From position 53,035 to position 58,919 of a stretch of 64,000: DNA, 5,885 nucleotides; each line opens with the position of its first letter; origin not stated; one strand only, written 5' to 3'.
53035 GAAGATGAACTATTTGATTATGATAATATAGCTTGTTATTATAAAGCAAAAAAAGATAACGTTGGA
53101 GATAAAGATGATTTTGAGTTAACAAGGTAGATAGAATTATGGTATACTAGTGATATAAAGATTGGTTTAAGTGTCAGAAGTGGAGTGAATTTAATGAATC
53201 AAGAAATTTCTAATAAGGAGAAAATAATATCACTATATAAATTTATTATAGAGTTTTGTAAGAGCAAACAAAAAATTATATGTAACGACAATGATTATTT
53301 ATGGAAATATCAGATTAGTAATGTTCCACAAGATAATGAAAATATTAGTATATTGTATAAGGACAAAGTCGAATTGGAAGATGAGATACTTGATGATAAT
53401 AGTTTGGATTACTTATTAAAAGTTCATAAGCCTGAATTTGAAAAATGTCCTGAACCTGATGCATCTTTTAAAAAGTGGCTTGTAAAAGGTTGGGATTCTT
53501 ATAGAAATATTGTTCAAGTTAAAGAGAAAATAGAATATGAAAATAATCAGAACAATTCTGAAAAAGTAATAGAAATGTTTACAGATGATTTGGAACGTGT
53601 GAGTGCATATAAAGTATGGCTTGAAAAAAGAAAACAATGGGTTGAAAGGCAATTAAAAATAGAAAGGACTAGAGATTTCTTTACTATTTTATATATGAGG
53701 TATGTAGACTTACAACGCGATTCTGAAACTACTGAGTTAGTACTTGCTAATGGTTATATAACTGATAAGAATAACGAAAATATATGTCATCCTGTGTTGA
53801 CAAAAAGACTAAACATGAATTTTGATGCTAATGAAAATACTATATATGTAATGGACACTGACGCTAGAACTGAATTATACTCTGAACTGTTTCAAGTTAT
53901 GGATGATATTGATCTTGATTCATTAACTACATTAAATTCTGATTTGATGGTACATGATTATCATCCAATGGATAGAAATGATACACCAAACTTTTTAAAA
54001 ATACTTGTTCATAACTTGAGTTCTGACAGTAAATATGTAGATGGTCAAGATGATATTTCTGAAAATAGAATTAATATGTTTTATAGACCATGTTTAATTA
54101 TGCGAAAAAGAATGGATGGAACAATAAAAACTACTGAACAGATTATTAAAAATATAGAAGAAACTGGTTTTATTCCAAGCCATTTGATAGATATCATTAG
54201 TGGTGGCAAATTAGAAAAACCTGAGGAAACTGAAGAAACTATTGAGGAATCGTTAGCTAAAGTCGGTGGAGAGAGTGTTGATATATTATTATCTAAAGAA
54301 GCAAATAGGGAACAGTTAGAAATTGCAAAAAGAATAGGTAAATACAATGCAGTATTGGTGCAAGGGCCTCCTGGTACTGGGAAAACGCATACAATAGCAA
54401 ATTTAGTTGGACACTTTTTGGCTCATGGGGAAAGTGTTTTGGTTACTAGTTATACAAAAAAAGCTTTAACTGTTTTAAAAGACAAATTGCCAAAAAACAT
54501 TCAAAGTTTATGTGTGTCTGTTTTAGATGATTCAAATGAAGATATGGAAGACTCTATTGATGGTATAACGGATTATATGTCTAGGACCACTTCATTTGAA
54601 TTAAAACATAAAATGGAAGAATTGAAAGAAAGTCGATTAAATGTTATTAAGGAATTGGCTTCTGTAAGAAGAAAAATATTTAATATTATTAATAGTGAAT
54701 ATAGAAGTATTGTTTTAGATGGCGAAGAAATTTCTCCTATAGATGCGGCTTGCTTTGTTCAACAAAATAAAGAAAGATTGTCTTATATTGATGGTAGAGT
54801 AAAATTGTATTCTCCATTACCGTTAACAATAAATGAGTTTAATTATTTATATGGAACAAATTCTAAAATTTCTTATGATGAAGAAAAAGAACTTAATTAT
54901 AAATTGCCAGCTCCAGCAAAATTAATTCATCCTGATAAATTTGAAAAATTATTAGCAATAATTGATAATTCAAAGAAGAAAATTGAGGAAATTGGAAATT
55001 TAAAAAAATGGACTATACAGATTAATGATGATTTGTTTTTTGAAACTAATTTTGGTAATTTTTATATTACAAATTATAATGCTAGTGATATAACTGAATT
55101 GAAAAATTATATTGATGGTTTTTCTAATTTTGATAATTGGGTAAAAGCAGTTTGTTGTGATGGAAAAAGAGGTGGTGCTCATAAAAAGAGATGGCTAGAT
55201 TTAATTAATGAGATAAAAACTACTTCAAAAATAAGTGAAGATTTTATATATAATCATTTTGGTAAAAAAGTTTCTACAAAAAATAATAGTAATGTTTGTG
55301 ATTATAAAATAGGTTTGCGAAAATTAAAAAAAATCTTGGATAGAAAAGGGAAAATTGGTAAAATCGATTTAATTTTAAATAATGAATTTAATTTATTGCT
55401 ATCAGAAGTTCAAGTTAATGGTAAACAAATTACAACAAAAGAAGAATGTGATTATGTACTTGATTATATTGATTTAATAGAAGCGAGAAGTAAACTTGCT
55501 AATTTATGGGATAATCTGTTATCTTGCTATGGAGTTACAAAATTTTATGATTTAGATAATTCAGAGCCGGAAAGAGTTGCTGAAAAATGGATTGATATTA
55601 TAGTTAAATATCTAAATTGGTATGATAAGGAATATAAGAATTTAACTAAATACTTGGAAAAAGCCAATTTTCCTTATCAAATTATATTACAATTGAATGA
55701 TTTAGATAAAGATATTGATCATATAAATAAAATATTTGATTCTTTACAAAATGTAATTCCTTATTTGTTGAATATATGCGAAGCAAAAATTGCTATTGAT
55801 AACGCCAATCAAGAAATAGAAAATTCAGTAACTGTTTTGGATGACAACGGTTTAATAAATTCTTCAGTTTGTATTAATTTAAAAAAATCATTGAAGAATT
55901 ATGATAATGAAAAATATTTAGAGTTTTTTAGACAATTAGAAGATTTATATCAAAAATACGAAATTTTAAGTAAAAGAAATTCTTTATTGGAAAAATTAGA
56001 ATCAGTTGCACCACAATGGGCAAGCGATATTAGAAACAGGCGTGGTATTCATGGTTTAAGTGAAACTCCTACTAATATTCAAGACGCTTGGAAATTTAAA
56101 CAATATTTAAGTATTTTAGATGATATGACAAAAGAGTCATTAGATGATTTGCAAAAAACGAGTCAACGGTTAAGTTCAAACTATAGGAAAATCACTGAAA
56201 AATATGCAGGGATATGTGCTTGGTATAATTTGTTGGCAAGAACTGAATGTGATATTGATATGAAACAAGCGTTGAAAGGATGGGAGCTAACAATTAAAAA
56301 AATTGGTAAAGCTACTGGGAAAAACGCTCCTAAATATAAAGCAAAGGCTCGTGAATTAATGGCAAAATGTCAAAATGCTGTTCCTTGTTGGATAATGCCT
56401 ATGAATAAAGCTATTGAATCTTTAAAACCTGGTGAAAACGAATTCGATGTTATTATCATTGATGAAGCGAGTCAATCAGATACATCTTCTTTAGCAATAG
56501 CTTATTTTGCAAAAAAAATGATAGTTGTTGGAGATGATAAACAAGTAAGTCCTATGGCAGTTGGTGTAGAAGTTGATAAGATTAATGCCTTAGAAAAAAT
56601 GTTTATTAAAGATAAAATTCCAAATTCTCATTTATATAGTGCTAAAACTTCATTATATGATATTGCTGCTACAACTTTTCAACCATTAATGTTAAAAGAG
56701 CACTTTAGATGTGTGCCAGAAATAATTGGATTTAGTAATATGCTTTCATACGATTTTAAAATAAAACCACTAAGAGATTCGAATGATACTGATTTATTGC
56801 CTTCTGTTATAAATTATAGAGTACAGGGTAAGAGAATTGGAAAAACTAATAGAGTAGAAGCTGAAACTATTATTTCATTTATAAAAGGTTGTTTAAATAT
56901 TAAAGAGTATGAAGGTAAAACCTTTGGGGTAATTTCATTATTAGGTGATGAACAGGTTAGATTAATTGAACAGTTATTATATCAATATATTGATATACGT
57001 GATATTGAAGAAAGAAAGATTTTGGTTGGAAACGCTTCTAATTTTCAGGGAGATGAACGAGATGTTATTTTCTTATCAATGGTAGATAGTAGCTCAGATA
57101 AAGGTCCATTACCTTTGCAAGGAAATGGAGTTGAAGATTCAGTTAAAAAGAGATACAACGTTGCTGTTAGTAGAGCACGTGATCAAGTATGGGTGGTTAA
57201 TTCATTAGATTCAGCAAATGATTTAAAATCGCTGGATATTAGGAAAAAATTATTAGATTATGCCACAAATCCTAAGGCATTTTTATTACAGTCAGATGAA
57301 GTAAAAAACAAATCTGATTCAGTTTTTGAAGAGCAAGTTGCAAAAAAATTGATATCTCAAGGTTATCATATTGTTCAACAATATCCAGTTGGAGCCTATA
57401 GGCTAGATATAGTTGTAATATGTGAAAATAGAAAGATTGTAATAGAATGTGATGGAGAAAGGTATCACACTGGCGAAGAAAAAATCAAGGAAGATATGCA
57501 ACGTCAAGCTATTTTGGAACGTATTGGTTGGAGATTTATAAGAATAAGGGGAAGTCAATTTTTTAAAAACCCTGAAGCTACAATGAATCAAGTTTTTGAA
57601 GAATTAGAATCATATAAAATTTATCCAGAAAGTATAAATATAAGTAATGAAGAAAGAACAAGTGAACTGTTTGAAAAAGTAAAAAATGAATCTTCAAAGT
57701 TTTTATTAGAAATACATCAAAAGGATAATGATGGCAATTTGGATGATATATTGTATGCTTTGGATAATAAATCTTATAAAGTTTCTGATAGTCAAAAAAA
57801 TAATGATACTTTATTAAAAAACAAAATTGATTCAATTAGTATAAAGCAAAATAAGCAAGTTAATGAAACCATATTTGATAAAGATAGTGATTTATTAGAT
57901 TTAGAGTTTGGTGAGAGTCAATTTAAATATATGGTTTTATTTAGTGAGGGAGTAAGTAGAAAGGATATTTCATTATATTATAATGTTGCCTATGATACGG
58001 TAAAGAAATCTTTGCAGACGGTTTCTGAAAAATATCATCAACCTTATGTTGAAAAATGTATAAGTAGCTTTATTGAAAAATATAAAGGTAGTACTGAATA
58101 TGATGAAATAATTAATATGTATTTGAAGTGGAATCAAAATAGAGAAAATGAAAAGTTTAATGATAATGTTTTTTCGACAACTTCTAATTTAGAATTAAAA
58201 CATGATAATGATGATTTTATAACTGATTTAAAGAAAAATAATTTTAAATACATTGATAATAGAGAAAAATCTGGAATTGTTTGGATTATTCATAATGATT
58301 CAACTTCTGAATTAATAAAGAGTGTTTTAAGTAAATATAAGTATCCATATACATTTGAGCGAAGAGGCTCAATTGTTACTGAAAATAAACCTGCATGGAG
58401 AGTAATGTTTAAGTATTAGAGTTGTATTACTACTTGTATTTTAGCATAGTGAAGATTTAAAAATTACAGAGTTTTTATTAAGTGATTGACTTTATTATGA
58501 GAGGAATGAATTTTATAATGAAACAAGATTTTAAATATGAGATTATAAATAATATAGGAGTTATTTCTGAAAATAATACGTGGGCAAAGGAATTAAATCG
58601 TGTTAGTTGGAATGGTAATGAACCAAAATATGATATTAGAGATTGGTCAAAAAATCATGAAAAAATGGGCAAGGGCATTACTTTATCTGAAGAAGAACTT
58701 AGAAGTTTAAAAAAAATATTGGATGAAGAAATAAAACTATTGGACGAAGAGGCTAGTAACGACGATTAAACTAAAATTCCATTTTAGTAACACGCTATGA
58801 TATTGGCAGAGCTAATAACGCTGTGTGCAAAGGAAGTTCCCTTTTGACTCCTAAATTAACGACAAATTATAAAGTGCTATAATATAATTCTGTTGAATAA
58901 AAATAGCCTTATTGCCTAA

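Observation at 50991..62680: Three direct copies of a 96-bp segment (amidase RBS plus codons 1-17) delimit two tandem cargo islands that encode no recombinase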

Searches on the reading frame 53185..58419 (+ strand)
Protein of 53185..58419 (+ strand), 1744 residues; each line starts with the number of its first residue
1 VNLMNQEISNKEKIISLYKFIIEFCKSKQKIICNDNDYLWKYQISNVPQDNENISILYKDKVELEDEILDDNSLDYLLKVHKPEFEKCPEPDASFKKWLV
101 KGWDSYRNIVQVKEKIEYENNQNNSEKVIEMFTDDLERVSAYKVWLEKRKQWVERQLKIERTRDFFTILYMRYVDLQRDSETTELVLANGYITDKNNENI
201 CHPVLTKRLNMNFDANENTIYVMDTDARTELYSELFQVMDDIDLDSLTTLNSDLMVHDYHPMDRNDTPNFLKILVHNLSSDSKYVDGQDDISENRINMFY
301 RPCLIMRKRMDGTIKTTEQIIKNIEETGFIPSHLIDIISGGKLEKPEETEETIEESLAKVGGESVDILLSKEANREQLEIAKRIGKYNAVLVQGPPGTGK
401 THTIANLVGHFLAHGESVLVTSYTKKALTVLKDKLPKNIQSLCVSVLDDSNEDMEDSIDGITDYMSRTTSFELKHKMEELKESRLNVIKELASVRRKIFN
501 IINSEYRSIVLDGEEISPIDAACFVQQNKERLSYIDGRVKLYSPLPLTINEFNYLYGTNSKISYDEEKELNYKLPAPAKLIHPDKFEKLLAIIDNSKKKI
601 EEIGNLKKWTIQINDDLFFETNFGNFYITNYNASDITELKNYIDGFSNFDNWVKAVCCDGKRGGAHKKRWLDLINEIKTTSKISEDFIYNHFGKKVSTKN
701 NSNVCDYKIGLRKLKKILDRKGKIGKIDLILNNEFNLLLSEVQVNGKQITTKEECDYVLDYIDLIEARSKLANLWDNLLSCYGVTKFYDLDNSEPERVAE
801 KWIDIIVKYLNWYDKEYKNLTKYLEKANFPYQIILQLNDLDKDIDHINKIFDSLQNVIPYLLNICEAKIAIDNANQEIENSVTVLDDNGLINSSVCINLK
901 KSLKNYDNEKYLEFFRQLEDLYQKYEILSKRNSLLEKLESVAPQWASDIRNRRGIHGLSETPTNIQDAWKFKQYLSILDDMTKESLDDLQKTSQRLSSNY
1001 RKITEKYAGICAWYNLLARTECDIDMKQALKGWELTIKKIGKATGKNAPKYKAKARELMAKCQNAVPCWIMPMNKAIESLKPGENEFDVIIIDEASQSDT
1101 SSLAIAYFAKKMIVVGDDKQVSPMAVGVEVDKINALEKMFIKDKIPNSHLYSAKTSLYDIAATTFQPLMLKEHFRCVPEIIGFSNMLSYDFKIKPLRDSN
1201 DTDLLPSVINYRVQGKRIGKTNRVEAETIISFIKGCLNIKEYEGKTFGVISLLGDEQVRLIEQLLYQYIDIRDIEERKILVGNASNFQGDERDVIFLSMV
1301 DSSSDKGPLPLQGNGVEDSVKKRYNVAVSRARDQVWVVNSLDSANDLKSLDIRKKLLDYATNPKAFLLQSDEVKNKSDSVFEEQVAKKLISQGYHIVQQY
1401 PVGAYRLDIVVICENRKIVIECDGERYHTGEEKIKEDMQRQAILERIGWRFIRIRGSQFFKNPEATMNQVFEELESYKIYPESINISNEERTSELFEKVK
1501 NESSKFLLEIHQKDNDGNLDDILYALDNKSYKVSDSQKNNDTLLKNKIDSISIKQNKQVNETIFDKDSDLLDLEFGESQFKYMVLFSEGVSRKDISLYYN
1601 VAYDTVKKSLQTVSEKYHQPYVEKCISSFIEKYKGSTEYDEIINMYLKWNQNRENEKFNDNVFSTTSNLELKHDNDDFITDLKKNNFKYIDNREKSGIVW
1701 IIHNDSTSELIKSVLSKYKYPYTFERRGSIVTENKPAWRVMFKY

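Call 8: search_protein_families(library=padloc, proteins=[window:53185-58419:+], max_evalue=0.01)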
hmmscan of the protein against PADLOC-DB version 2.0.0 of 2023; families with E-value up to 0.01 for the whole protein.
window:53185-58419:+ (1744 aa): 8 families
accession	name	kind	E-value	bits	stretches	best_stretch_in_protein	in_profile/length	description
PDLC05009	PDC-S37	-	1.3e-61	206.8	2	871-1514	728-1368/1550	-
PDLC03924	MkoC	-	2e-42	143.4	2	836-1363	412-966/1136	-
PDLC02194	Hhe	-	1.1e-38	130.2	2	1056-1490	1346-1796/1911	-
PDLC03920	MkoA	-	3.4e-27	93.2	2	1077-1359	782-1096/1112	-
PDLC03921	MkoA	-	1.1e-24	84.3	2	1084-1340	1294-1566/1607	-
PDLC04140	mad8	-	6.4e-08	30.5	1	380-516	20-166/314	mads_8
PDLC04173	GajB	-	0.0013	15.8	1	384-437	6-58/471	-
PDLC02895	DpdJ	-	0.0037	12.1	0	387-429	61-109/2112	DpdJ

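Call 9: search_protein_families(library=pfam, proteins=[window:53185-58419:+], max_evalue=0.01)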
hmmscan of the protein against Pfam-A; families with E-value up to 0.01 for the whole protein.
window:53185-58419:+ (1744 aa): 15 families
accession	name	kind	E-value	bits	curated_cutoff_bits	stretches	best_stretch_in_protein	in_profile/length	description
PF18741.7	MTES_1575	-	7.3e-30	103.4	38.2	1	1381-1474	1-96/96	REase_MTES_1575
PF13087.12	AAA_12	-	3.7e-16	59.7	27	1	1165-1339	15-192/195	AAA domain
PF13086.12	AAA_11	-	9e-16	58.9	27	2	374-488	3-137/257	AAA domain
PF13604.12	AAA_30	-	1.1e-11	45.2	27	1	373-436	2-67/191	AAA domain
PF13245.12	AAA_19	-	1.9e-11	44.7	25.1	1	379-445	3-71/134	AAA domain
PF04480.18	DUF559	-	7e-11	42.4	20.6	1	1392-1475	31-109/109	Protein of unknown function (DUF559)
PF00580.27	UvrD-helicase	-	1.6e-05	25.1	23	1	374-443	2-73/271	UvrD/REP helicase N-terminal domain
PF04851.21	ResIII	-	9.2e-05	22.9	22.5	0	382-423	13-61/164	Type III restriction enzyme, res subunit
PF05127.21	NAT10_TcmA_helicase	-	0.00013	22.4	22.7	1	392-510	2-117/176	RNA cytidine acetyltransferase NAT10/TcmA, helicase domain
PF20720.3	nSTAND3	-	0.00042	20.5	27.2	1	381-434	11-64/155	Novel STAND NTPase 3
PF13521.12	AAA_28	-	0.00046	20.9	27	0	1404-1457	107-160/164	AAA domain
PF01443.25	Viral_helicase1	-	0.00087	19.6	21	0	1078-1122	51-98/228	Viral superfamily 1 RNA helicase core domain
PF00004.35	AAA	-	0.0013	19.6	21.2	0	390-426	1-37/131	ATPase family associated with various cellular activities (AAA)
PF13191.12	AAA_16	-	0.0025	18.7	32.6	1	382-415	19-52/167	AAA ATPase domain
PF24883.2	NPHP3_N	-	0.0074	16.9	24.8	0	389-480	24-112/164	Nephrocystin 3, N-terminal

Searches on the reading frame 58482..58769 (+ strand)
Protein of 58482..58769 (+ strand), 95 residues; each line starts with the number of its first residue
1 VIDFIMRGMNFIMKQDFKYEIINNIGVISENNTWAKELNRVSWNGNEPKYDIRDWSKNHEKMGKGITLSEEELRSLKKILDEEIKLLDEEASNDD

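Call 8: search_protein_families(library=padloc, proteins=[window:58482-58769:+], max_evalue=0.01)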
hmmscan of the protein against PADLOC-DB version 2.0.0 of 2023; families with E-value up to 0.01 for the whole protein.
window:58482-58769:+ (95 aa): 0 families

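Call 9: search_protein_families(library=pfam, proteins=[window:58482-58769:+], max_evalue=0.01)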
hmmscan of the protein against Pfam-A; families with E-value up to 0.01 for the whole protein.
window:58482-58769:+ (95 aa): 1 family
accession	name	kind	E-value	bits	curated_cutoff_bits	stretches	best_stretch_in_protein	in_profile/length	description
PF02229.22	PC4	-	3.4e-12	46.1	25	1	32-79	3-52/52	Transcriptional Coactivator p15 (PC4)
